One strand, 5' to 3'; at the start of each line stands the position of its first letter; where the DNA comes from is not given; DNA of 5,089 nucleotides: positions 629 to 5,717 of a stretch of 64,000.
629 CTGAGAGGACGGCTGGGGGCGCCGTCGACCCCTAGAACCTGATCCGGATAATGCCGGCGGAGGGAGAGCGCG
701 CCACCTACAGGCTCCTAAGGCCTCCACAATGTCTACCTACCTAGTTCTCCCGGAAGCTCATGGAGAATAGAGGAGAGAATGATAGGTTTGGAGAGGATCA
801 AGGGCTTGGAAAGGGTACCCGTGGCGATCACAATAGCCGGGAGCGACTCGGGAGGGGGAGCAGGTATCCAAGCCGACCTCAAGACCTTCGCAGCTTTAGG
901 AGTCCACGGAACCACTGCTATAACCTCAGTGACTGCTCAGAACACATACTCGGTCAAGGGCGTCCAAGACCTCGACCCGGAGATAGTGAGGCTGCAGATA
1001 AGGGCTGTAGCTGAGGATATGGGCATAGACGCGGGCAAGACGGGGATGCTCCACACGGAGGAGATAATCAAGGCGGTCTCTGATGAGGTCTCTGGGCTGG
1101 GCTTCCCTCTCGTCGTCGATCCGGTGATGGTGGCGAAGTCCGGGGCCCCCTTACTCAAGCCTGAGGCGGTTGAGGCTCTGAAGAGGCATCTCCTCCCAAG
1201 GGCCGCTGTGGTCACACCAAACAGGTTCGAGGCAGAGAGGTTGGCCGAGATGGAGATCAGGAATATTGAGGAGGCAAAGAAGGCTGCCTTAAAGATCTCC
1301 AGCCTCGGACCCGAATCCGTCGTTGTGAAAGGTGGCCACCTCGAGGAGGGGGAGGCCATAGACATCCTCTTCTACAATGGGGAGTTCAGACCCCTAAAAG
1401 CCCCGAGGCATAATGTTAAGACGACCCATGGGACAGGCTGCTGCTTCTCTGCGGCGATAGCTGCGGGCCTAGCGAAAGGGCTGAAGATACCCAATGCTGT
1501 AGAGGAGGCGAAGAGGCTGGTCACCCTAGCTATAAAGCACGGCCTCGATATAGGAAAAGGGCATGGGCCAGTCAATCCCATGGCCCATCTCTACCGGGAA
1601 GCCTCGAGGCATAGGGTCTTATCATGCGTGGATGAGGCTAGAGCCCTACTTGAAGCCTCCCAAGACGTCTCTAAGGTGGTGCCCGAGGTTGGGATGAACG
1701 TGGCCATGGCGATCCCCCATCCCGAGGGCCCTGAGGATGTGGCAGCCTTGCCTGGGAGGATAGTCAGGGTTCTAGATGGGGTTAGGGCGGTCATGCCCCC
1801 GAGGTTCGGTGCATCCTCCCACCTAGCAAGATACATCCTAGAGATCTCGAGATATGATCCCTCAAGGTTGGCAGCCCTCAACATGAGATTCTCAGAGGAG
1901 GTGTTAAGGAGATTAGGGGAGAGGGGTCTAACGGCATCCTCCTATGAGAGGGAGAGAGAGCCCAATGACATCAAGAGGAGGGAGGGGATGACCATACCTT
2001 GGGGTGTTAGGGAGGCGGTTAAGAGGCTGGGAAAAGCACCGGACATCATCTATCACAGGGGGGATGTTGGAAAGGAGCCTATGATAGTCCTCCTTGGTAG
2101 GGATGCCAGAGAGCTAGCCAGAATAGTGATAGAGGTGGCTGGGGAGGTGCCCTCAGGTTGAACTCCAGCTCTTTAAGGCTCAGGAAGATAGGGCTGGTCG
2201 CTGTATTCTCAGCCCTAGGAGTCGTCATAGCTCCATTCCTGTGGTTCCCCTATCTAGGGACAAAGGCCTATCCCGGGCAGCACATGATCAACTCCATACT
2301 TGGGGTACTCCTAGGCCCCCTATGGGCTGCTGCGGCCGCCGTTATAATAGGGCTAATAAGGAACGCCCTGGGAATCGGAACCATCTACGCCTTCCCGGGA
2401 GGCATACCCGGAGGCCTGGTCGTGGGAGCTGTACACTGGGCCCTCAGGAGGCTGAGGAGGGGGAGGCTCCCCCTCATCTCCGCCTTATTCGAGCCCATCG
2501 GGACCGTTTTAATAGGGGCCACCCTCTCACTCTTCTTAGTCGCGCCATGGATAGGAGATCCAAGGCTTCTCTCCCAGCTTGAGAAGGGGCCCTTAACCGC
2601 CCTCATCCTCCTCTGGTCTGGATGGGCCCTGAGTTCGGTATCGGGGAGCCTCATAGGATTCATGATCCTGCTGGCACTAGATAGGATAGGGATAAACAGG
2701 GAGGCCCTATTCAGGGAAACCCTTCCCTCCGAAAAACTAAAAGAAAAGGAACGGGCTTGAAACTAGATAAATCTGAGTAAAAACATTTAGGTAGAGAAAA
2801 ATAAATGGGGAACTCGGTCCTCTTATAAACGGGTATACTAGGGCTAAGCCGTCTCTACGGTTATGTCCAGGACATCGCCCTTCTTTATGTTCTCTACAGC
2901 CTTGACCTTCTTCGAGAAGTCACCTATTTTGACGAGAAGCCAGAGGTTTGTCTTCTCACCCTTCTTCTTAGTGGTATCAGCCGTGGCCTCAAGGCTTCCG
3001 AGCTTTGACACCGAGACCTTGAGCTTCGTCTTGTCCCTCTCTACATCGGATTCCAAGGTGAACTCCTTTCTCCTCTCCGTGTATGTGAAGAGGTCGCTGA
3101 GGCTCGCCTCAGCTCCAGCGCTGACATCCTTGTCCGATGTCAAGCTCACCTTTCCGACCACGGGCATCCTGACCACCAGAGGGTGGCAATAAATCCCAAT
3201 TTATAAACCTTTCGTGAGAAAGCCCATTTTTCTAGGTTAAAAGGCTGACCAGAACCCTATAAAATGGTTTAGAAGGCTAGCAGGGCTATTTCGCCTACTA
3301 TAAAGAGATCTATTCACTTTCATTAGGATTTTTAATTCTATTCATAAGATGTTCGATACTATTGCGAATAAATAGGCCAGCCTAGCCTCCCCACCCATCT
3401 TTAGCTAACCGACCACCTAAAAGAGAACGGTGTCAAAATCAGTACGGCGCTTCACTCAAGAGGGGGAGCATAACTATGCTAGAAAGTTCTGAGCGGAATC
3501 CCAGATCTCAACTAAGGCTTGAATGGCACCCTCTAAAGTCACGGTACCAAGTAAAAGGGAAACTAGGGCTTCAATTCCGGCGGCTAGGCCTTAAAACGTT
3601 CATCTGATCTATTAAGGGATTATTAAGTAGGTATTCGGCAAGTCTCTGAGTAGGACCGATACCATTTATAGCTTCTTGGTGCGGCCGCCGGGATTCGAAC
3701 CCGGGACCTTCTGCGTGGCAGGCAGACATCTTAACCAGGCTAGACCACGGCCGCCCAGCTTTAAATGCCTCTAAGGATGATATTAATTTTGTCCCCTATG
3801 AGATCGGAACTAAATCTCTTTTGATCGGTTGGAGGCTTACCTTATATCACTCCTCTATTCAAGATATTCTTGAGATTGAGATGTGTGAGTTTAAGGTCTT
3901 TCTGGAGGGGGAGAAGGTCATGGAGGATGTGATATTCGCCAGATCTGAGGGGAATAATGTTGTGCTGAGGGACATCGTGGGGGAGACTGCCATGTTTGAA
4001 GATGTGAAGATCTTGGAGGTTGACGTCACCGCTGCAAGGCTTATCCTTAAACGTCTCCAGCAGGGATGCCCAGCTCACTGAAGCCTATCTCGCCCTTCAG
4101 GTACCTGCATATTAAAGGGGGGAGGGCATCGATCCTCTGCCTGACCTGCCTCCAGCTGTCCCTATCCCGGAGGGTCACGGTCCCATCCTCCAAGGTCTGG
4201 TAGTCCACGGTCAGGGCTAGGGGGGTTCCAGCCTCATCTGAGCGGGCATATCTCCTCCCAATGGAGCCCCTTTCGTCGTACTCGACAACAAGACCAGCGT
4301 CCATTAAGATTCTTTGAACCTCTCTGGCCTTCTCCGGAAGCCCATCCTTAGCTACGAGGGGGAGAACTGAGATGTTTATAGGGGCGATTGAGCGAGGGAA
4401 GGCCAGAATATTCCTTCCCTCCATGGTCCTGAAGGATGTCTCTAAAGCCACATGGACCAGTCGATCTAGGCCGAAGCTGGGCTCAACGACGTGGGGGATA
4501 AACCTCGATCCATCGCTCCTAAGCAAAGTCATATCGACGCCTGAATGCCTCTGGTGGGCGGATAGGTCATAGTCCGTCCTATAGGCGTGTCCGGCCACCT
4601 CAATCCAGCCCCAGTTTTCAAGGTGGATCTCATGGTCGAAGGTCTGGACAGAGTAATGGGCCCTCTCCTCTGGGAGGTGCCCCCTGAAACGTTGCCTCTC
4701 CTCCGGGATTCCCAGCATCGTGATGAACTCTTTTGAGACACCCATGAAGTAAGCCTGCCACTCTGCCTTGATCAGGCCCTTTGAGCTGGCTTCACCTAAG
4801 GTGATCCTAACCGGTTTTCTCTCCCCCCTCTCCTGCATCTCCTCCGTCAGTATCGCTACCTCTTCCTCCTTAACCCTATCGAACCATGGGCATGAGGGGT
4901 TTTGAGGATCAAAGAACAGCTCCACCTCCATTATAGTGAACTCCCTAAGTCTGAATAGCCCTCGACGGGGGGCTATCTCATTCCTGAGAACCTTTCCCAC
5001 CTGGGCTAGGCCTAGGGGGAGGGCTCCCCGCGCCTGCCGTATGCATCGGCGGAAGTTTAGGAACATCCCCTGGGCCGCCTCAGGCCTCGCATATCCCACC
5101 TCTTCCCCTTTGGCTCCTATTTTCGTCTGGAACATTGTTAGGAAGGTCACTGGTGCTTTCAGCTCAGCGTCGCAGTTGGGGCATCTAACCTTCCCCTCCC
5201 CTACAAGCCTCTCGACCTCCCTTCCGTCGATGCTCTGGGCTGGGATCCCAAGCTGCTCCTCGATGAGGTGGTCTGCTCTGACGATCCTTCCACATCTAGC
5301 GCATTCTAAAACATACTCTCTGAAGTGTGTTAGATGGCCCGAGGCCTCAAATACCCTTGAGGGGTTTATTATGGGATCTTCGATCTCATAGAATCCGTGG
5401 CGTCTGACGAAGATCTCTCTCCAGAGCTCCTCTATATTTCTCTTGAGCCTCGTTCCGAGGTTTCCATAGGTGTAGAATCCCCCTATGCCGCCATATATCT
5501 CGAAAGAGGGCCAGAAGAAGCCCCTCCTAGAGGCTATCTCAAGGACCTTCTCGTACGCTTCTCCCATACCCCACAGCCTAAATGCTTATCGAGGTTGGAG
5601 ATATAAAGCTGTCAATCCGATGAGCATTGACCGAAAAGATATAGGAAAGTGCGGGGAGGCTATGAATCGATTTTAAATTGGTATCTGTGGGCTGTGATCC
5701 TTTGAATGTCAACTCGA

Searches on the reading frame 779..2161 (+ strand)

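Call 68: search_protein_families(library=pfam, proteins=[window:779-2161:+], max_evalue=0.00001)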
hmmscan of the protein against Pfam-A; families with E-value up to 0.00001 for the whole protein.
window:779-2161:+ (460 aa): 3 families
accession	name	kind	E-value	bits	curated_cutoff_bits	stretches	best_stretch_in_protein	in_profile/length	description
PF08543.17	Phos_pyr_kin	-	8.5e-96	320.5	27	1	23-266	1-246/246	Phosphomethylpyrimidine kinase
PF10120.14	ThiN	-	9.8e-59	198.2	25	1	284-451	2-164/165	Thiamine-phosphate synthase ThiN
PF00294.29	PfkB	-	1.4e-12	48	25.8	1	114-253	162-291/302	pfkB family carbohydrate kinase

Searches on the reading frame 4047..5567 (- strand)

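Call 68: search_protein_families(library=pfam, proteins=[window:4047-5567:-], max_evalue=0.00001)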
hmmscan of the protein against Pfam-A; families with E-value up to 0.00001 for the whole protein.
window:4047-5567:- (506 aa): 2 families
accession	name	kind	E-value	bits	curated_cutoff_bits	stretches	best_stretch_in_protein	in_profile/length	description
PF03129.25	HGTP_anticodon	-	2.8e-18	66.3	21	1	400-484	3-89/94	Anticodon binding domain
PF00587.30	tRNA-synt_2b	-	5.4e-08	33.5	29.3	1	158-222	11-74/179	tRNA synthetase class II core domain (G, H, P, S and T)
